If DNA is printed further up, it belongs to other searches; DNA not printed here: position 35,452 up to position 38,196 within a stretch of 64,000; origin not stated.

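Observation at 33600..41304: Orphan glycyl-radical enzyme module with a non-eliminase Cys loop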

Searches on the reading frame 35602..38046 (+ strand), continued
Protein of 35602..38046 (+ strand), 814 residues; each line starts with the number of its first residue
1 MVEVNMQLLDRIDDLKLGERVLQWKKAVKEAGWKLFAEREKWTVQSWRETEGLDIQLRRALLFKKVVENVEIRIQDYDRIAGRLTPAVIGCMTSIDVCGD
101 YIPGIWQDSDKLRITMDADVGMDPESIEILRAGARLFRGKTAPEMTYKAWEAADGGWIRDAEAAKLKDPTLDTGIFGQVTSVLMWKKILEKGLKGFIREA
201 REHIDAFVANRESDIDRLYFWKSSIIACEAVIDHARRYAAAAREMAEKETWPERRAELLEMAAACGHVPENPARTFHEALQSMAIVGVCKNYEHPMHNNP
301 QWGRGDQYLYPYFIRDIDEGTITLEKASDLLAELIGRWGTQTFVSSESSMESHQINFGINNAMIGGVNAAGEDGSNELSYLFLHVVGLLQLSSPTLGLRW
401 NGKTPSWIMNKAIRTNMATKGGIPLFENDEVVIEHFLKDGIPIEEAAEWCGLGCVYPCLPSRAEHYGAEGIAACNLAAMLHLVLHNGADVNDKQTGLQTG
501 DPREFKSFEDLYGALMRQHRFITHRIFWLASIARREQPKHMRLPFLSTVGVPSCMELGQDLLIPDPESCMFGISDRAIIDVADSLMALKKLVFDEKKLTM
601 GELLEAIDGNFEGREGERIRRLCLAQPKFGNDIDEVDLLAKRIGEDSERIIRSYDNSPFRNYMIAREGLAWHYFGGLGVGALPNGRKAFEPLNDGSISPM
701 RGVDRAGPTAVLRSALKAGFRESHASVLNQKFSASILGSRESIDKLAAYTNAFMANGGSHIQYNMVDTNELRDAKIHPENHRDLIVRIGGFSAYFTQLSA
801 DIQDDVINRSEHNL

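Call 21: find_encoding_contigs(protein=P0032, flank=10000, max_places=2)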
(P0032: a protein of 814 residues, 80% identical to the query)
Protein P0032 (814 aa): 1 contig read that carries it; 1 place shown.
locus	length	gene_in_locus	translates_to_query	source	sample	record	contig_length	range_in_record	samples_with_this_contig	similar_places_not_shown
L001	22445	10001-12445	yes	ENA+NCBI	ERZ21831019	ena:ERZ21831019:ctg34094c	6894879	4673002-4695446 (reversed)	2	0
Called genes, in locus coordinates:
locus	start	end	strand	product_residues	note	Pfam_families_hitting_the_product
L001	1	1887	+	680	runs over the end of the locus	PF07715:Plug, PF00593:TonB_dep_Rec_b-barrel, PF14905:OMP_b-brl_3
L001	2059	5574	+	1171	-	PF08448:PAS_4, PF08447:PAS_3, PF13426:PAS_9 (weak), PF08448:PAS_4, PF13426:PAS_9, PF13188:PAS_8, PF02518:HATPase_c, PF00072:Response_reg, +3 more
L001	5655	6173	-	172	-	PF00578:AhpC-TSA, PF08534:Redoxin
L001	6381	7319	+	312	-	PF13441:Gly-zipper_YMGG (faint)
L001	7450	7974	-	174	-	-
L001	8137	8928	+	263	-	PF00106:adh_short, PF08659:KR, PF23441:SDR, PF13561:adh_short_C2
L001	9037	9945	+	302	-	PF13353:Fer4_12, PF00037:Fer4 (faint), PF12837:Fer4_6 (faint), PF13237:Fer4_10 (weak), PF12838:Fer4_7 (weak), PF13187:Fer4_9 (weak), PF04055:Radical_SAM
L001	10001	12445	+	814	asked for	PF02901:PFL-like, PF01228:Gly_radical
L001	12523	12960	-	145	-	PF00571:CBS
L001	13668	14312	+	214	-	PF01596:Methyltransf_3, PF13578:Methyltransf_24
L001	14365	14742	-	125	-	-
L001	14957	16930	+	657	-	PF09492:Pec_lyase (faint), PF00432:Prenyltrans (faint), PF13249:SQHop_cyclase_N, PF07678:TED_complement (faint), PF13243:SQHop_cyclase_C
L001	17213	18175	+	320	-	PF01058:Oxidored_q6, PF14720:NiFe_hyd_SSU_C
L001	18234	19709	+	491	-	PF27537:HoxH (weak), PF00374:NiFeSe_Hases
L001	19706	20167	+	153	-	PF01750:HycI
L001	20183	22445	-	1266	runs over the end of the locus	PF00072:Response_reg, PF13185:GAF_2, PF08447:PAS_3, PF00989:PAS, PF13188:PAS_8, PF13426:PAS_9, PF00989:PAS, PF08447:PAS_3, +5 more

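Call 22: find_encoding_contigs(protein=P0101, flank=10000, max_places=2)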
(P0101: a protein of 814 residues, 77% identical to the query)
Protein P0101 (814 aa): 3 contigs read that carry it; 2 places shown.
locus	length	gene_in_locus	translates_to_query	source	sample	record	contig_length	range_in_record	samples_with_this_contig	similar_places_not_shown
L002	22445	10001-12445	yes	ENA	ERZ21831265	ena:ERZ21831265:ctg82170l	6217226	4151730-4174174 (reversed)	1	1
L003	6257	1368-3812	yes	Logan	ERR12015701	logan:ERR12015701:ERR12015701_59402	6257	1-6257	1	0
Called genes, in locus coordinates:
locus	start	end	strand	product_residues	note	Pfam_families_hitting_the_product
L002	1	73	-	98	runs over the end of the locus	-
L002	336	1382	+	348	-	-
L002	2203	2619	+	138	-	PF15919:HicB_lk_antitox, PF15970:HicB-like_2 (weak), PF05534:HicB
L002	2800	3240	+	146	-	PF12680:SnoaL_2 (weak)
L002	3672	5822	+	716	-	PF08269:dCache_2, PF17200:sCache_2, PF17201:Cache_3-Cache_2, PF00672:HAMP, PF18947:HAMP_2, PF00015:MCPsignal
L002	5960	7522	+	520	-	-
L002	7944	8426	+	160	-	-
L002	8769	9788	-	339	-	PF01370:Epimerase, PF16363:GDP_Man_Dehyd (faint)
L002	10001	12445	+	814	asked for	PF02901:PFL-like, PF01228:Gly_radical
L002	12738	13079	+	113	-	PF12867:DinB_2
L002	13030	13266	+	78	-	-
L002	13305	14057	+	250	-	PF16138:DUF4846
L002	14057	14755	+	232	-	PF01551:Peptidase_M23 (weak)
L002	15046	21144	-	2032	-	-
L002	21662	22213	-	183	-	PF01625:PMSR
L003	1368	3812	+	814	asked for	PF02901:PFL-like, PF01228:Gly_radical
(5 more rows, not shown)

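Call 25: find_encoding_contigs(protein=P0008, flank=10000, max_places=3)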
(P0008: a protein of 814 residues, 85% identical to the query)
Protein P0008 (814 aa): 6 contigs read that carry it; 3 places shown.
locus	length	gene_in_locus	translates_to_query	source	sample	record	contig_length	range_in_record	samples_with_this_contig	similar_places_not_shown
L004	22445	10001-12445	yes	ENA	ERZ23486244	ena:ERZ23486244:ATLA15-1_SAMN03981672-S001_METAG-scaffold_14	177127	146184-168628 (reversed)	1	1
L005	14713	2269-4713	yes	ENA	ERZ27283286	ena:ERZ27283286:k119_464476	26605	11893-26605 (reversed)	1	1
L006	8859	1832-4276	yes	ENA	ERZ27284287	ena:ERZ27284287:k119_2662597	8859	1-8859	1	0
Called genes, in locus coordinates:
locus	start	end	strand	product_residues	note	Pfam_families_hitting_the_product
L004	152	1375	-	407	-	PF00483:NTP_transferase, PF12804:NTP_transf_3 (weak), PF24894:Hexapep_GlmU, PF25084:LbH_EIF2B (weak), PF25247:LbH_GLGC (faint)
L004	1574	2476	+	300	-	PF00583:Acetyltransf_1 (weak), PF08445:FR47 (weak)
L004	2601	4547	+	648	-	PF08915:tRNA-Thr_ED, PF00587:tRNA-synt_2b, PF03129:HGTP_anticodon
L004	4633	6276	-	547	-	PF00072:Response_reg, PF00462:Glutaredoxin (weak), PF01266:DAO (faint), PF01946:Thi4 (weak), PF07992:Pyr_redox_2, PF12831:FAD_oxidored (weak), PF13738:Pyr_redox_3, PF00070:Pyr_redox (weak), +1 more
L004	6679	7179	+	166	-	PF24696:UGSC (weak)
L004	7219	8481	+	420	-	-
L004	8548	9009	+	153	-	-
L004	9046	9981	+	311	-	PF13353:Fer4_12 (weak), PF00037:Fer4 (weak), PF12837:Fer4_6 (faint), PF13237:Fer4_10, PF12838:Fer4_7 (weak), PF13187:Fer4_9, PF00037:Fer4 (weak), PF04055:Radical_SAM, +1 more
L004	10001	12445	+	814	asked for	PF02901:PFL-like, PF01228:Gly_radical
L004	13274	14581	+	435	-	PF00909:Ammonium_transp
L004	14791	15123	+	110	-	PF22263:DUF6951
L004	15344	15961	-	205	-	PF12724:Flavodoxin_5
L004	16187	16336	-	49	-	-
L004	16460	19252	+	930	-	PF13191:AAA_16 (weak)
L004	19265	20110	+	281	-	PF00924:MS_channel_2nd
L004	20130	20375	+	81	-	-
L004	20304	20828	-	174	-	-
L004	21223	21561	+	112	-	-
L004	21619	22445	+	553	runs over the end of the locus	PF03193:RsgA_GTPase (faint), PF13167:GTP-bdg_N, PF16360:GTP-bdg_M, PF00009:GTP_EFTU (faint), PF01926:MMR_HSR1, PF02421:FeoB_N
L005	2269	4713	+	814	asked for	PF02901:PFL-like, PF01228:Gly_radical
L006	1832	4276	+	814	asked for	PF02901:PFL-like, PF01228:Gly_radical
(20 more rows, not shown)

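Call 27: search_protein_representatives(protein=window:35602-38046:+)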
Query: 814 residues. Proteins with E-value up to 0.001 (for the whole library): 7111; up to 1e-10: 3812; up to 1e-30: 1593. The best 150 are listed.
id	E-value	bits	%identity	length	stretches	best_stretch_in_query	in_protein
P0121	8.3e-239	811.3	48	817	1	3-812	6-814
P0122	4.6e-237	805.5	61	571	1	248-813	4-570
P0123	3.9e-206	703.2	43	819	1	8-814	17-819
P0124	2.4e-200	684.0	49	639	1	3-634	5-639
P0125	5.4e-194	663.0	43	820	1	5-814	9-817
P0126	1.8e-186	638.2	43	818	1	7-812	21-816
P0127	2.0e-180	618.2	40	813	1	6-814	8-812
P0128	2.1e-167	575.1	46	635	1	181-813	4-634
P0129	7.1e-157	540.3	38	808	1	11-814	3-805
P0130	6.3e-156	537.1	60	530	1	3-406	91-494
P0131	5.0e-150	517.6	40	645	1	172-812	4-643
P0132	9.8e-146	503.4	37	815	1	15-813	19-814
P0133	8.8e-145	500.3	39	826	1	28-812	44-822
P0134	9.3e-141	486.9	39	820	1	17-810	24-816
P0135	1.1e-138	480.1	38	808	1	18-810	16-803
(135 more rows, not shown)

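Call 32: find_related_loci(query=A1, collection=genome_contigs, flank=10000)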
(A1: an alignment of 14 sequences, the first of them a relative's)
Query A1 (814 aa) in genome_contigs; peptide patterns used: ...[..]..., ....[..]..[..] (x = any residue, [..] = any of these).
96 stretches matched a pattern; 60 encode a relative of the query (tblastn E <= 1e-3); 60 distinct loci.
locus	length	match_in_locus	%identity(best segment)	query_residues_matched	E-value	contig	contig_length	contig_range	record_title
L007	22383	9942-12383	88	1-814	0e+0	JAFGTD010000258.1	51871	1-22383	MAG: Acidobacteria bacterium isolate Zod_Metabat.95 k87_10780650, whole genome shotgun sequence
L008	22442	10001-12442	88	1-814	0e+0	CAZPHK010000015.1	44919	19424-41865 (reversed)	MAG TPA_asm: uncultured Acidobacteriota bacterium isolate binchicken_co129_133 genome assembly, contig: NODE_2007_length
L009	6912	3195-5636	84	1-814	0e+0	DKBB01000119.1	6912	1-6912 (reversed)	MAG TPA_asm: Acidobacteria bacterium UBA6911 UBA6911_contig_8116, whole genome shotgun sequence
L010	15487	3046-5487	85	1-814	0e+0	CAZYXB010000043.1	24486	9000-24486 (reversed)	MAG TPA_asm: uncultured Acidobacteriota bacterium isolate SRP192927_co6_641 genome assembly, contig: NODE_4142_length_24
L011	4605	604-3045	80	1-814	0e+0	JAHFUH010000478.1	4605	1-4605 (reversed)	MAG: Acidobacteria bacterium isolate nzgw75 NODE_26668_length_4606_cov_3.330881, whole genome shotgun sequence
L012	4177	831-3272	82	1-814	0e+0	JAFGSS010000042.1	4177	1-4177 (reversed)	MAG: Acidobacteria bacterium isolate Zod_Metabat.919 k87_1075159, whole genome shotgun sequence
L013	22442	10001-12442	80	1-814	0e+0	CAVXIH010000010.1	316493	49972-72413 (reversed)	MAG: uncultured Acidobacteriota bacterium isolate MFD02979.bin.2.93 genome assembly, contig: contig_40608, whole genome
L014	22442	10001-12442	80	1-814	0e+0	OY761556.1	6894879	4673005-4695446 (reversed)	MAG: Acidobacteriota bacterium isolate 5ca539cc-3996-4499-a76f-7ad0c810d377 genome assembly, chromosome: 1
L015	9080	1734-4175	79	1-814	0e+0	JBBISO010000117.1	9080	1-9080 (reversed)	MAG: Acidobacteriota bacterium isolate PBS170224_bin_375 NODE_6310_length_9080_cov_3.955457, whole genome shotgun sequen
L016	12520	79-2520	80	1-814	0e+0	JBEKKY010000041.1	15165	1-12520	MAG: Acidobacteriota bacterium isolate SPRUCE 358 SPRUCE_358_41, whole genome shotgun sequence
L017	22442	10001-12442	79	1-814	0e+0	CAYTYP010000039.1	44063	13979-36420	MAG TPA_asm: uncultured Acidobacteriota bacterium isolate SRP192927_co7_584 genome assembly, contig: NODE_1191_length_44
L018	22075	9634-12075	79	1-814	0e+0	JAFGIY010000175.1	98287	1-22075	MAG: Acidobacteria bacterium isolate Zod_Metabat.240 k87_9021694, whole genome shotgun sequence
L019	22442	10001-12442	79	1-814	0e+0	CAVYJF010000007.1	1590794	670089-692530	MAG: uncultured Acidobacteriota bacterium isolate MFD01476.bin.2.38 genome assembly, contig: contig_16382, whole genome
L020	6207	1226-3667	80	1-814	0e+0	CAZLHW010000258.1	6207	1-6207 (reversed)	MAG TPA_asm: uncultured Acidobacteriota bacterium isolate SRP167436_co1_235 genome assembly, contig: NODE_21222_length_6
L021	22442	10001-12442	79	1-814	0e+0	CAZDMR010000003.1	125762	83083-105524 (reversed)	MAG TPA_asm: uncultured Acidobacteriota bacterium isolate binchicken_co116_446 genome assembly, contig: NODE_55_length_1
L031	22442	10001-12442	79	1-814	0e+0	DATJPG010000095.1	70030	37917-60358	MAG TPA_asm: Acidobacteriota bacterium isolate SMAG_U14907 k141_4038467, whole genome shotgun sequence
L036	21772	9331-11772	71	1-814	0e+0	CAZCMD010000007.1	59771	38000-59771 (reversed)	MAG TPA_asm: uncultured Desulfatiglans sp. isolate SRP192927_co6_207 genome assembly, contig: NODE_624_length_59771_cov_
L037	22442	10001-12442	73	1-814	0e+0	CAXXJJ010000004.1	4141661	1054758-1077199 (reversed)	MAG: Desulfatiglandales bacterium isolate ad7cffaf-6c2b-4e6c-8426-e31439b40ff1 genome assembly, contig: contig_4, whole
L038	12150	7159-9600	72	1-814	0e+0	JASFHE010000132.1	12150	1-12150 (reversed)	MAG: Desulfobacteraceae bacterium isolate D0608M12metaG_Bin_560 D0608M12metaG_FD_scaffold_350_c1, whole genome shotgun s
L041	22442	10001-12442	70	1-814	0e+0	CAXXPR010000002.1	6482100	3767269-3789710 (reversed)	MAG: Desulfatiglandales bacterium isolate a8f5a47d-4dac-4919-b032-e1fff6f47f18 genome assembly, contig: contig_2, whole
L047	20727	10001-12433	57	2-814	0e+0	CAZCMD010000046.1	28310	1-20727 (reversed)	MAG TPA_asm: uncultured Desulfatiglans sp. isolate SRP192927_co6_207 genome assembly, contig: NODE_3185_length_28310_cov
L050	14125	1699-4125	55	4-814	0e+0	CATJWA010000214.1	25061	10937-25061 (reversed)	MAG: uncultured Eubacteriales bacterium isolate iMGMC-711_1678881662 genome assembly, contig: MegahitA5_18986, whole gen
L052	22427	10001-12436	54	2-814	0e+0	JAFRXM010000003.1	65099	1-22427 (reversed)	MAG: Bacillota bacterium isolate RGIG2887 Goat_Omasum.Co__c84880, whole genome shotgun sequence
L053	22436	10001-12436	53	2-814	0e+0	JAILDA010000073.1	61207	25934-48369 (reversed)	MAG: Clostridia bacterium isolate RUI008 k141_2485587_flag=0_multi=10.0000_len=61207, whole genome shotgun sequence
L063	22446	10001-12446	72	1-814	0e+0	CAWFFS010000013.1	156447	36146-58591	MAG: uncultured delta proteobacterium isolate MFD02416.bin.2.25 genome assembly, contig: contig_59629, whole genome shot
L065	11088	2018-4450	56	2-814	0e+0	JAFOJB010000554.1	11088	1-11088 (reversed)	MAG: Blautia sp. isolate RGIG513 Dairy_cattle_Duodenum-3__c780327, whole genome shotgun sequence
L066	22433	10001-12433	55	2-814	0e+0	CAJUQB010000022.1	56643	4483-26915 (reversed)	MAG TPA_asm: uncultured Lachnospiraceae bacterium isolate MGBC162980 genome assembly, contig: MGBC162980.22, whole genom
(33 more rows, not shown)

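Call 37: search_protein_families(library=pfam, proteins=[L004:7219-8481:+, L036:13719-15272:+, L008:19475-19936:+, L037:13044-14333:-, L066:13879-14844:+, L065:333-1991:+, L052:18058-19362:+, L038:9625-9984:+], max_evalue=0.1)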
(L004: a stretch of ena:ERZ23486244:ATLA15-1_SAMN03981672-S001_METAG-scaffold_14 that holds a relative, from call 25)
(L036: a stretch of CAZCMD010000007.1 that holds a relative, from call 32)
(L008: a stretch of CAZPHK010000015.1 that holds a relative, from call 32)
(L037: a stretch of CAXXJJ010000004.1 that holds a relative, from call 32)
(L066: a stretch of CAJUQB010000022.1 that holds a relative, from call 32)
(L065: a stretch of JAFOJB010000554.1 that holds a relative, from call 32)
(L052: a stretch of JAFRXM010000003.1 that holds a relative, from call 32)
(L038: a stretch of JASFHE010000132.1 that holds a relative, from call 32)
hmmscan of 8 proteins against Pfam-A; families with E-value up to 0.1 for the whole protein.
L004:7219-8481:+ (420 aa): 1 family
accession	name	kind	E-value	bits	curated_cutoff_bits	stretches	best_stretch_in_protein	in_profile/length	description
PF24696.1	UGSC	-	0.045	14.3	25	1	5-52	110-158/172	UGSC family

L036:13719-15272:+ (517 aa): 5 families
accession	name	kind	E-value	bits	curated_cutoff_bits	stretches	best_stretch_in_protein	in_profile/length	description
PF07519.17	Tannase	-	3e-102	343.4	29.8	1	78-513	1-489/490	Tannase and feruloyl esterase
PF12146.15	Hydrolase_4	-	0.036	13.8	27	0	175-220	67-110/239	Serine aminopeptidase, S33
PF00326.27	Peptidase_S9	-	0.048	13.6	22.6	0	394-450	143-193/213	Prolyl oligopeptidase family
PF00756.26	Esterase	-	0.062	13.5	22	0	194-232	123-157/251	Putative esterase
PF19878.5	DUF6351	-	0.094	11.7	22.4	0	96-217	191-301/655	Tannase-like family of unknown function (DUF6351)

L008:19475-19936:+ (153 aa): 2 families
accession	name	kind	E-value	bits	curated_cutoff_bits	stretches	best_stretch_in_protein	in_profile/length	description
PF07366.18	SnoaL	-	2.2e-32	112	28.4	1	20-143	2-126/126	SnoaL-like polyketide cyclase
PF12680.13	SnoaL_2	-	4.5e-22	79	27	1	21-130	1-102/102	SnoaL-like domain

L037:13044-14333:- (429 aa): 3 families
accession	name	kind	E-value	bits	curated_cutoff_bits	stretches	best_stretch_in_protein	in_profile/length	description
PF00756.26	Esterase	-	1.4e-20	74.6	22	2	293-426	104-249/251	Putative esterase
PF02922.24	CBM_48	-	2.4e-07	31.4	22.4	1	55-111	8-72/83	Carbohydrate-binding module 48 (Isoamylase N-terminal domain)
PF22019.2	GlgB_N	-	0.0028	18.2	27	1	55-109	25-80/94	alpha-1,4-glucan branching enzyme GlgB, N-terminal domain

L066:13879-14844:+ (321 aa): 4 families
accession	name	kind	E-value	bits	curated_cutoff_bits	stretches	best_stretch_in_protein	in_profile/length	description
PF02737.24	3HCDH_N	-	1.9e-35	122.8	22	1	5-183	1-178/180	3-hydroxyacyl-CoA dehydrogenase, NAD binding domain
PF00725.27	3HCDH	-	1.2e-18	67.8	22.1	1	188-286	1-97/97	3-hydroxyacyl-CoA dehydrogenase, C-terminal domain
PF03807.23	F420_oxidored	-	0.0045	18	21.6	1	5-39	1-37/94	NADP oxidoreductase coenzyme F420-dependent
PF02826.25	2-Hacid_dh_C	-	0.0051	16.6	25.1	1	2-44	35-77/178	D-isomer specific 2-hydroxyacid dehydrogenase, NAD binding domain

L065:333-1991:+ (552 aa): 1 family
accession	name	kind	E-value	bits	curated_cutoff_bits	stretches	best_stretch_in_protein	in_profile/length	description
PF20091.5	Abhydrolase_10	-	1.9e-73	248.3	23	1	58-542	5-428/429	Alpha/beta hydrolase domain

L052:18058-19362:+ (434 aa): 3 families
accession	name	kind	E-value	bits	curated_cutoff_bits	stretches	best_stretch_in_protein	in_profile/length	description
PF07158.17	MatC_N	-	5.8e-28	98.2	23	1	8-147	5-144/149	Dicarboxylate carrier protein MatC N-terminus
PF03600.22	CitMHS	-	1.9e-24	86.8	31.9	1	19-379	4-336/336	Citrate transporter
PF00939.25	Na_sulph_symp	-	6.3e-05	22.6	27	1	207-392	252-427/472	Sodium:sulfate symporter transmembrane region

L038:9625-9984:+ (119 aa): 3 families
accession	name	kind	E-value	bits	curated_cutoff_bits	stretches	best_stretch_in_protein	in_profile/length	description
PF13669.12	Glyoxalase_4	-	2.5e-11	44.2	27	1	7-102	2-93/109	Glyoxalase/Bleomycin resistance protein/Dioxygenase superfamily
PF00903.31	Glyoxalase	-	2.7e-06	28.2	20.6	1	5-102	2-95/121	Glyoxalase/Bleomycin resistance protein/Dioxygenase superfamily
PF13468.12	Glyoxalase_3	-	0.00051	20.6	25.1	1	6-100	2-100/176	Glyoxalase-like domain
